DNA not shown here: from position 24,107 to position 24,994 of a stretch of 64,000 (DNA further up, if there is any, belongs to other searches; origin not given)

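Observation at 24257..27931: Self-contained cassette: MurA-family enolpyruvyl transferase coupled to a B12-domain radical SAM enzyme, plus DUF218 - candidate undescribed pathway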

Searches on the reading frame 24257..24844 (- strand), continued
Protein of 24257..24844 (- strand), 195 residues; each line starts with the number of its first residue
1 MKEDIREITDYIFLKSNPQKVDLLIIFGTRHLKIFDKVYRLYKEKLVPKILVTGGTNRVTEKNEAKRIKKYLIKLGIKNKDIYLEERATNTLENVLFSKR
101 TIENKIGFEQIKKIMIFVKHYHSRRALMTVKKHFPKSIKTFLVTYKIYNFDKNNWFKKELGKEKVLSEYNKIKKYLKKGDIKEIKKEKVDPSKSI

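Call 94: find_encoding_contigs(protein=P0140, flank=5000, max_places=1)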
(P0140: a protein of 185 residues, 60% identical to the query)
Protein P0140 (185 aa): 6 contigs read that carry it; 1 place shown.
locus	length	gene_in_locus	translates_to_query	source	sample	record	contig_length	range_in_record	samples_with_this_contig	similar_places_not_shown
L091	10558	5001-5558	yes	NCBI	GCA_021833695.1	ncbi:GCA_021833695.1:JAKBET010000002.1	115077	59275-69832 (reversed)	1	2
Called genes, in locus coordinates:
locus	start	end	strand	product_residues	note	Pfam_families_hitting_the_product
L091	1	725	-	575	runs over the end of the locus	PF00512:HisKA, PF02518:HATPase_c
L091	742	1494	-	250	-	PF01678:DAP_epimerase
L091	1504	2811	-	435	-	PF02843:GARS_C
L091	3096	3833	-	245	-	-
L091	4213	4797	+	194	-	-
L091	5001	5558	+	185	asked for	PF02698:DUF218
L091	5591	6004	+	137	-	PF03848:TehB, PF08003:Methyltransf_9 (weak), PF13489:Methyltransf_23, PF13847:Methyltransf_31, PF08241:Methyltransf_11, PF08242:Methyltransf_12, PF13649:Methyltransf_25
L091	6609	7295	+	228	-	PF02310:B12-binding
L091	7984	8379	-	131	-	-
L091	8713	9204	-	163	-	-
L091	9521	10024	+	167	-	PF02572:CobA_CobO_BtuR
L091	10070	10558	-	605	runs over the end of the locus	PF01411:tRNA-synt_2c, PF07973:tRNA_SAD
